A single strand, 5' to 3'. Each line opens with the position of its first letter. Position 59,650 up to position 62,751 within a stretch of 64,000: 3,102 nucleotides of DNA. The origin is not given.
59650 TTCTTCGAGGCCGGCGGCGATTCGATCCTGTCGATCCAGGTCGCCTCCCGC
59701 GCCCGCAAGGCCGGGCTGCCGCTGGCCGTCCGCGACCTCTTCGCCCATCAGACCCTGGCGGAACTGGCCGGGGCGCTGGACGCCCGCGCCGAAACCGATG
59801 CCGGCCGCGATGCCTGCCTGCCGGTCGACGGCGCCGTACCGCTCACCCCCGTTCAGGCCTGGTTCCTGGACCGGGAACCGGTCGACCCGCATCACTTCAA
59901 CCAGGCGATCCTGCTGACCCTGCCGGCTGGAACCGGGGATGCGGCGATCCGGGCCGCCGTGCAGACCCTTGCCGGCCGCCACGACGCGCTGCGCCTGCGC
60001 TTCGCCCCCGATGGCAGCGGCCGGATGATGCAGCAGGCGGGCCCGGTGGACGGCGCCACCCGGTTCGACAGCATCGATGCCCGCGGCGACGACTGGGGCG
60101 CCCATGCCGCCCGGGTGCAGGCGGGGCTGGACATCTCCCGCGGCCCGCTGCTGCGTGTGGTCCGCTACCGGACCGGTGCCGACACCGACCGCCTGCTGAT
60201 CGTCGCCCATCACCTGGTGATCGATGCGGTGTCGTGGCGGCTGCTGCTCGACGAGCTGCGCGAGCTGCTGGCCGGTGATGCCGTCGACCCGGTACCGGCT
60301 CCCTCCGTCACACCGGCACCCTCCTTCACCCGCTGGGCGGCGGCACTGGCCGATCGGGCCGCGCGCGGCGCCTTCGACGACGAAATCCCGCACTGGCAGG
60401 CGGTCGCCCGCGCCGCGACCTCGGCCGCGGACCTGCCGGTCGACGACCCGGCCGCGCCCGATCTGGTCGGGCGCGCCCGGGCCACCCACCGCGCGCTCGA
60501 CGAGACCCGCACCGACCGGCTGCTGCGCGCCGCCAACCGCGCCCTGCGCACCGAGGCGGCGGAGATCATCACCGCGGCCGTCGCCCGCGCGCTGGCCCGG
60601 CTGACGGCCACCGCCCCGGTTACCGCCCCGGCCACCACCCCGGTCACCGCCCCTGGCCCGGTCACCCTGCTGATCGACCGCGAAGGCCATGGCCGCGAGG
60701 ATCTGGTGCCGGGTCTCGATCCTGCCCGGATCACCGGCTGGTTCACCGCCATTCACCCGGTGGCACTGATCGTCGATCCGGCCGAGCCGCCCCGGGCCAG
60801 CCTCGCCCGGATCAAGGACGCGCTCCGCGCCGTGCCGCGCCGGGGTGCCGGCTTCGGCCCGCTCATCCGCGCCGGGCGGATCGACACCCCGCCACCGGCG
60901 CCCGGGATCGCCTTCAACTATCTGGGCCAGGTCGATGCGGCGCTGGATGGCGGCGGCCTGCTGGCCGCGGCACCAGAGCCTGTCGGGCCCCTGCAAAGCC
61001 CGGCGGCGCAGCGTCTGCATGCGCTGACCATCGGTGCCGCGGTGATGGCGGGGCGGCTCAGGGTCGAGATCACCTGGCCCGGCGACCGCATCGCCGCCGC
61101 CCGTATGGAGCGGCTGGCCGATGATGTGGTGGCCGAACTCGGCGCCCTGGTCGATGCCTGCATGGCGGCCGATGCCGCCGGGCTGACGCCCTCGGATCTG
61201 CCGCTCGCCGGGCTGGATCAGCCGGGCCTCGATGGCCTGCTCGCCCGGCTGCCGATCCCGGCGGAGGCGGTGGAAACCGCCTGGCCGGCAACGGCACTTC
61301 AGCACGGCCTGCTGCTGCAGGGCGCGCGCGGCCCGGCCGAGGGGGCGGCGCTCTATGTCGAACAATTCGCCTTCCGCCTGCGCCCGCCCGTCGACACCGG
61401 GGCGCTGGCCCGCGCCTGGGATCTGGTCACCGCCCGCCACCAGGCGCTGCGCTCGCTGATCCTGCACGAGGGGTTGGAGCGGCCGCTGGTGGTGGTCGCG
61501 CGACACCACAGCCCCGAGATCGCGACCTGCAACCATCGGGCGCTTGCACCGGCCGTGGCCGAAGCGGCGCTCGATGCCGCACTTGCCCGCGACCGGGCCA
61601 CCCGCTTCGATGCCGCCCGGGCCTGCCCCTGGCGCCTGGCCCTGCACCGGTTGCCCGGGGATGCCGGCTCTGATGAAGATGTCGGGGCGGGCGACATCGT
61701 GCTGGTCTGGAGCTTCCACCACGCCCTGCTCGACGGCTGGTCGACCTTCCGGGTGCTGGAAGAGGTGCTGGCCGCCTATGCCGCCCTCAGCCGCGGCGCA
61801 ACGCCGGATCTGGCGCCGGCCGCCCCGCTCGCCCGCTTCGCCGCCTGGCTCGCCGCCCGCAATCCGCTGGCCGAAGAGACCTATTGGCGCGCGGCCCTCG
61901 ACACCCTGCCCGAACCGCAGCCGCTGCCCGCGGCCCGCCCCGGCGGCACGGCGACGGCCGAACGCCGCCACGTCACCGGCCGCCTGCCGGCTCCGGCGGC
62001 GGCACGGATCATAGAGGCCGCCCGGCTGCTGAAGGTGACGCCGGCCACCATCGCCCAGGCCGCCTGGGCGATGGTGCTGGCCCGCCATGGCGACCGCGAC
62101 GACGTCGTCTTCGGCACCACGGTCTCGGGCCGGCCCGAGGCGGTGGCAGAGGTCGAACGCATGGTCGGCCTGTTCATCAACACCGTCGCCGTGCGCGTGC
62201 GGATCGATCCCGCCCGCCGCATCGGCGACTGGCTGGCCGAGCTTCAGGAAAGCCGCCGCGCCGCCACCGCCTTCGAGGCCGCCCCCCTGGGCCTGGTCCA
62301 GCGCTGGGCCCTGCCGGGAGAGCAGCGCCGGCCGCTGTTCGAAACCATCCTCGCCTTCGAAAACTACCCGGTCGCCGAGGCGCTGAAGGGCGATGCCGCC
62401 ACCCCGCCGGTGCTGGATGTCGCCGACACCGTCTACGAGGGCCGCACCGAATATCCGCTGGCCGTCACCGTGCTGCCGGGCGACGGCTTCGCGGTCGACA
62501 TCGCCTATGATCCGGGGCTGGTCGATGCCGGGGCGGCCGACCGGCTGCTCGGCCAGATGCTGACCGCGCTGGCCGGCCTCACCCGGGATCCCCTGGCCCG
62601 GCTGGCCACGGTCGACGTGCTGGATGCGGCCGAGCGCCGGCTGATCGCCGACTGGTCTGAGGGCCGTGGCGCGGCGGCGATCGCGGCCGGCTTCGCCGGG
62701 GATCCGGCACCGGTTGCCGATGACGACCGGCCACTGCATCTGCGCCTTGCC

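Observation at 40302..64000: Collinear prediction acyl-Gln-Gln-O-(hydroxy acid)-Pro-NMe-D-Leu-Thr-... resembles the start of didemnin-type lipoglutaminyl depsipeptides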

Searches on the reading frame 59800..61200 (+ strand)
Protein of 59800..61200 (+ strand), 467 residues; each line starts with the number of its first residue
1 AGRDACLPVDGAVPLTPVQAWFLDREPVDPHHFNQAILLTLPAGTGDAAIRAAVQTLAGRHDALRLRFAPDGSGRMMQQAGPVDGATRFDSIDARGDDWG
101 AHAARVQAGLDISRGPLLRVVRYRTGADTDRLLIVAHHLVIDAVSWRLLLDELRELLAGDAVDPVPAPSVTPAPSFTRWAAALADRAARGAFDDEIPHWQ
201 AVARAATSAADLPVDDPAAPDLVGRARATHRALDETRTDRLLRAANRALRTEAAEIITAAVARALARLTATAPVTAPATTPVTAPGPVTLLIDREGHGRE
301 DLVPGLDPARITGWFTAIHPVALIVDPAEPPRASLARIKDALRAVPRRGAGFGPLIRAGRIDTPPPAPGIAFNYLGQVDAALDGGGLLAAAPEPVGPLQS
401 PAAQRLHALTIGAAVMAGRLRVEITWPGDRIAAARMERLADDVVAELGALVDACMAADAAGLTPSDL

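Call 44: search_solved_structures(query=window:59800-61200:+, max_evalue=0.00001)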
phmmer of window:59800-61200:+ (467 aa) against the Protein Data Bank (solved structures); distinct sequences matched with E-value up to 0.00001: 19.
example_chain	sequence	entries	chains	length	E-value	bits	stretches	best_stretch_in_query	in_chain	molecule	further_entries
9lcp_A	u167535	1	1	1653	5.9e-65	223.5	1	8-466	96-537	PvdL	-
9lco_A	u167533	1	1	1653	5.9e-65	223.5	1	8-466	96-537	PvdL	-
9lcq_A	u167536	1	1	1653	6.4e-65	223.4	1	8-466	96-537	PvdL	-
9up2_A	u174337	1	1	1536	1.2e-63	219.2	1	15-466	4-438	PvdL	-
6ta8_A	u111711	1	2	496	2.1e-57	198.6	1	9-467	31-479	Tyrocidine synthase 2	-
9rde_A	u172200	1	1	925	9.7e-47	163.5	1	8-466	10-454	Bacitracin synthase 3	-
2xhg_A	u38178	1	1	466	8.4e-43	150.5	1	9-455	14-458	TYROCIDINE SYNTHETASE A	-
9bfd_A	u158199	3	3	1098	2.6e-42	148.9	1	10-466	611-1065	Tyrocidine synthase 1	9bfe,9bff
9bfg_A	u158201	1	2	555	1.6e-41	146.2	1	9-453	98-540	Tyrocidine synthase 1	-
5isw_A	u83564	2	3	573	6.9e-39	137.6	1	9-466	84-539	Gramicidin S synthase 1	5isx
6oyf_A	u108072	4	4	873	1.9e-09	40.5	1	25-274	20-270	Txo1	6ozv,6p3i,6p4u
6mfw_A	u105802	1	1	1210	6.7e-07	32.1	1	21-216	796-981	Linear gramicidin synthase subunit A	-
6mfx_A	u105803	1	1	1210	8.9e-07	31.7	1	22-216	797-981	Linear gramicidin synthase subunit A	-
6mfy_A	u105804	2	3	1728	1e-06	31.5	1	21-216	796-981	Linear gramicidin synthase subunit A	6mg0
6mfz_A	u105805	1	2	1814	1.1e-06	31.4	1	21-216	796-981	Linear gramicidin synthase subunit A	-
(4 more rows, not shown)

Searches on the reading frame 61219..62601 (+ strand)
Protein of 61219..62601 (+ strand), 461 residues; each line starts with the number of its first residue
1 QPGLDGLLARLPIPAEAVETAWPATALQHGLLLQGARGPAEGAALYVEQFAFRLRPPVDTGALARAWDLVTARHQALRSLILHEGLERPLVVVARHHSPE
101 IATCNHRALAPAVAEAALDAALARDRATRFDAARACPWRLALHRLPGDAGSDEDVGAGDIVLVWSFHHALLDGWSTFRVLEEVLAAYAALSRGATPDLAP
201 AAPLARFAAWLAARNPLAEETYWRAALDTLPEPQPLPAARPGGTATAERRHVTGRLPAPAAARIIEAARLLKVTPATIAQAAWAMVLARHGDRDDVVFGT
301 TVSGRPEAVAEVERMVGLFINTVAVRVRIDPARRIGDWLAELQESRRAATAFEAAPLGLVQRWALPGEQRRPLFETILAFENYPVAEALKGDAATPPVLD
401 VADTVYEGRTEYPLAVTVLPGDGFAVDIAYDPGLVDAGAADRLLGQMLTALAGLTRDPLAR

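Call 53: search_solved_structures(query=window:61219-62601:+, max_evalue=1e-10)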
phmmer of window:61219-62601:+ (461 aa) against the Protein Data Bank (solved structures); distinct sequences matched with E-value up to 1e-10: 17.
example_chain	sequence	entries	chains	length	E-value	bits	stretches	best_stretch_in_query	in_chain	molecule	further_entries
8hlk_A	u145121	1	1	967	2.2e-56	195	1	14-460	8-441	Microcystin synthetase B (Fragment)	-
9up2_A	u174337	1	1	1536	3.6e-56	194.3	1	8-453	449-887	PvdL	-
9lcq_A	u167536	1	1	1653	4.7e-56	193.9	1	8-453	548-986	PvdL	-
9lcp_A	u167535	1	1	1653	5e-56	193.8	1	8-453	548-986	PvdL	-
9lco_A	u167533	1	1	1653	5e-56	193.8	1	8-453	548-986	PvdL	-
8f7f_A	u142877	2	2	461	1.5e-50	175.7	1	15-458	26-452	Surfactin synthetase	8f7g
9rde_A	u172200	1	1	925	8.7e-50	173.2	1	15-434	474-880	Bacitracin synthase 3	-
8f7h_A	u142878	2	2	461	2.2e-48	168.6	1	15-458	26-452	Surfactin synthetase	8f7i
2vsq_A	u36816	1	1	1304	5.4e-46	160.7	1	18-458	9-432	SURFACTIN SYNTHETASE SUBUNIT 3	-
9bfd_B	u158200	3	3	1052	6.3e-42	147.3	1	16-447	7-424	Tyrocidine synthase 2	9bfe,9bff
8z0q_C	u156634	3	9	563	1.6e-20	76.7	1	42-415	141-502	Special condensation domain in NRPS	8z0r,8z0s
8jbr_A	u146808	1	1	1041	3.4e-19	72.4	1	10-389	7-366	McyA protein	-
7r9x_A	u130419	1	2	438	4.8e-18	68.6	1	16-459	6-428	AmbE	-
5u89_A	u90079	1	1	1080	2e-17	66.5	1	62-386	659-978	Amino acid adenylation domain protein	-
6oyf_A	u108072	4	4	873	1.8e-16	63.4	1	42-457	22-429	Txo1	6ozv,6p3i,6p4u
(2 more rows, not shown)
